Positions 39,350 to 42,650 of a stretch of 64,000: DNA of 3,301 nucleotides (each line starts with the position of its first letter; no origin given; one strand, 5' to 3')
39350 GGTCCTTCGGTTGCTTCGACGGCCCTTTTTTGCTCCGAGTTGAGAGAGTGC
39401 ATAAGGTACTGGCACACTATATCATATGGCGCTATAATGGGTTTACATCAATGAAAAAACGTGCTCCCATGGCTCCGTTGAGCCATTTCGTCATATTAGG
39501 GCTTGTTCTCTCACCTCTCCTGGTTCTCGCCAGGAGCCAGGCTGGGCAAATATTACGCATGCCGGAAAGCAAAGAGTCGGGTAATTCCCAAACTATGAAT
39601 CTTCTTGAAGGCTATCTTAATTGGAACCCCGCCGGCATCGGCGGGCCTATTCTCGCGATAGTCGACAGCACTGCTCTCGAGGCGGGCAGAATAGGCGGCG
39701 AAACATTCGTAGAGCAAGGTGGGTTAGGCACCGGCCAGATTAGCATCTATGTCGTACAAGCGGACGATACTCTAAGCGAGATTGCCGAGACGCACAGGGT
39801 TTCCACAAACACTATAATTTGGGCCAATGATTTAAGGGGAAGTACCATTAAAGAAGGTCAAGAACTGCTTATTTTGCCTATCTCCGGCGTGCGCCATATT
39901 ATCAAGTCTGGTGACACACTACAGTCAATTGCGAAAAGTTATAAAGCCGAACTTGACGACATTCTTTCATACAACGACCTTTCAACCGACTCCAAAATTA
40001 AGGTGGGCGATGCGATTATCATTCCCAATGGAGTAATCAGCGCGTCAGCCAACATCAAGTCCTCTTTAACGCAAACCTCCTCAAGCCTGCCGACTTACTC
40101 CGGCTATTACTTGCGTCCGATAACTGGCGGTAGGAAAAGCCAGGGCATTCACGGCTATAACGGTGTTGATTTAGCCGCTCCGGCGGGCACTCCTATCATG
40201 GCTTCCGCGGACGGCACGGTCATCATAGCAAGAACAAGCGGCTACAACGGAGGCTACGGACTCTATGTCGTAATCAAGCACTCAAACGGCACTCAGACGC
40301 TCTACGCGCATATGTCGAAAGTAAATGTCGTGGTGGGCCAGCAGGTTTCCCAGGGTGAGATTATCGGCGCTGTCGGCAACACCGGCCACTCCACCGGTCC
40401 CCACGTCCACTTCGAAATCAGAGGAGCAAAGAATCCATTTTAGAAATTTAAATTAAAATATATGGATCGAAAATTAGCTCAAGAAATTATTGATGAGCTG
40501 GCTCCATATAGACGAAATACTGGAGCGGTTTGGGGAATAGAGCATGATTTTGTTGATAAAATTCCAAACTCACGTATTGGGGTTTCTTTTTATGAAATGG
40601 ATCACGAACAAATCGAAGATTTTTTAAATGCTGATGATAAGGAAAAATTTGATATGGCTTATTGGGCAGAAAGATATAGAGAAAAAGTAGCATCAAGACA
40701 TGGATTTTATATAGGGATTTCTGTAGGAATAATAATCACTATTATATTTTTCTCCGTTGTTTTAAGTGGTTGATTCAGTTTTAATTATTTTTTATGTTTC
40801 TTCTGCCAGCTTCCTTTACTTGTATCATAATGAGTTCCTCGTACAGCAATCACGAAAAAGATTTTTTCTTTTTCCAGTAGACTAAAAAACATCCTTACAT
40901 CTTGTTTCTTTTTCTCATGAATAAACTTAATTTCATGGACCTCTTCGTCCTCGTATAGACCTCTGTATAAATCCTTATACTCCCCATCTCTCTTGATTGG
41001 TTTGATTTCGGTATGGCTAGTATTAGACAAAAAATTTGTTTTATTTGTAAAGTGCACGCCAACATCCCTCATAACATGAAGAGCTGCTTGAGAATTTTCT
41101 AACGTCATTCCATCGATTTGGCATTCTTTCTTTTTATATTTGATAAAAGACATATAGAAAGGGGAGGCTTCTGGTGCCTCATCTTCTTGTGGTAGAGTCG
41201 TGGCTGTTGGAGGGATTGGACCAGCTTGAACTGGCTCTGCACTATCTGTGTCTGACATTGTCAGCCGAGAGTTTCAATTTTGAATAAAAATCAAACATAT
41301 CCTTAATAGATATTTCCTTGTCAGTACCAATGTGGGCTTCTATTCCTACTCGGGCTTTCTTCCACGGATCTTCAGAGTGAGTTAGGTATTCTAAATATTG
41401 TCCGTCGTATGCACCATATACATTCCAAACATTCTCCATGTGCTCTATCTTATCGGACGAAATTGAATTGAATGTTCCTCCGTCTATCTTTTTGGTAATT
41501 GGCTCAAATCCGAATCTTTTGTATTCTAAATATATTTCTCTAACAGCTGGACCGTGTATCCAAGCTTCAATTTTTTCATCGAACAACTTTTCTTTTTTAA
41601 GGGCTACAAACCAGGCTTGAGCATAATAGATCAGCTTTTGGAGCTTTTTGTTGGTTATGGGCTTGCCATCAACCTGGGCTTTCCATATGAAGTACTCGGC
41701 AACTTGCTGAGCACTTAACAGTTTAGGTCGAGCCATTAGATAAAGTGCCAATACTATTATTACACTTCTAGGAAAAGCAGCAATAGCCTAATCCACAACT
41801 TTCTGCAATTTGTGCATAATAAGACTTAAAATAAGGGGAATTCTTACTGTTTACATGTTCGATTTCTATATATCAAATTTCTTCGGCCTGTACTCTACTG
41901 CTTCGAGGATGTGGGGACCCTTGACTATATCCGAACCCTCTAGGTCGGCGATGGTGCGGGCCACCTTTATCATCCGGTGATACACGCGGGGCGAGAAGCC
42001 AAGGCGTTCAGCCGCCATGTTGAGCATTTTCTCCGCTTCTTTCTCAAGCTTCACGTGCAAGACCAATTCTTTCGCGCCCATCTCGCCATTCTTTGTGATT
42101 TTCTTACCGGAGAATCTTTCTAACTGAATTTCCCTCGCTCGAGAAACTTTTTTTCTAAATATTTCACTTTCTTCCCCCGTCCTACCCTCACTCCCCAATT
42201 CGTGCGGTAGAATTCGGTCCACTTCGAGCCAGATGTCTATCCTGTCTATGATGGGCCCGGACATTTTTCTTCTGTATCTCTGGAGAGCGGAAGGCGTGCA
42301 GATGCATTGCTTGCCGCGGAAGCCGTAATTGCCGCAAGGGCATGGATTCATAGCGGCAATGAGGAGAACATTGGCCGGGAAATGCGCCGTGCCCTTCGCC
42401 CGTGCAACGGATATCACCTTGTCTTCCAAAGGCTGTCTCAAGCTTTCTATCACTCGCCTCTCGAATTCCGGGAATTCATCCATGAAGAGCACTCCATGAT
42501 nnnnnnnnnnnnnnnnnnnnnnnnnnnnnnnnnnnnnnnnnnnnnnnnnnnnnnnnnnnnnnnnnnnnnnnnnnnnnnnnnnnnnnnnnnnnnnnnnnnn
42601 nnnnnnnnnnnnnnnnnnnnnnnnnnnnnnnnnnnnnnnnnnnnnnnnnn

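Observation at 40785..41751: Panacea-domain antitoxin paired with an unclassified 157-aa putative toxin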

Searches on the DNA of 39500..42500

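Call 75: search_rna_families(source=window, start=39500, end=42500, threshold=evalue, max_evalue=1)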
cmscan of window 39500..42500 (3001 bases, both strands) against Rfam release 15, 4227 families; matches with E-value up to 1: 0.
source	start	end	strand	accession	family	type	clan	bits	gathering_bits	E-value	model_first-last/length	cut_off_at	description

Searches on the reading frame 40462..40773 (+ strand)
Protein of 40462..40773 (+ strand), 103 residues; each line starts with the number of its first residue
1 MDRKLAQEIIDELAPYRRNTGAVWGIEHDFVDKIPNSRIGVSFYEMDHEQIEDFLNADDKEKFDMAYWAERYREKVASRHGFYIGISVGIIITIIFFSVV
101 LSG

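Call 3: search_protein_families(library=pfam, proteins=[window:40462-40773:+], max_evalue=1)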
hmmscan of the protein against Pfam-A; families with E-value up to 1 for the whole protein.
window:40462-40773:+ (103 aa): 0 families

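Call 4: search_protein_families(library=padloc, proteins=[window:40462-40773:+], max_evalue=1)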
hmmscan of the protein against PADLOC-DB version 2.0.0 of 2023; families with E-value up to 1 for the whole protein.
window:40462-40773:+ (103 aa): 0 families

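Call 5: search_protein_families(library=ncbifam, proteins=[window:40462-40773:+], max_evalue=1)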
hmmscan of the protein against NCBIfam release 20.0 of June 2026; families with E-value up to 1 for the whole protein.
window:40462-40773:+ (103 aa): 2 families
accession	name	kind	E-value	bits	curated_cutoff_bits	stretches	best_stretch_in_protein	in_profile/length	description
NF002129.0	PRK00965.1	equivalog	0.013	15.6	113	1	72-101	66-95/108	tetrahydromethanopterin S-methyltransferase subunit B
TIGR04166.1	methano_MtrB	equivalog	0.082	13.2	50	1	72-101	65-94/95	tetrahydromethanopterin S-methyltransferase subunit MtrB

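Call 7: search_protein_families(library=phrogs, proteins=[window:40462-40773:+], max_evalue=1)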
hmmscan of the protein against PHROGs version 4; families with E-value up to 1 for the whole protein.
window:40462-40773:+ (103 aa): 2 families
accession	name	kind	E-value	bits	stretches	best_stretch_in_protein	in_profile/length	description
phrog_32278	-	unknown function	0.1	13.7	1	29-69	50-92/103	-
phrog_8498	-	unknown function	0.23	12.3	1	26-91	90-156/205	-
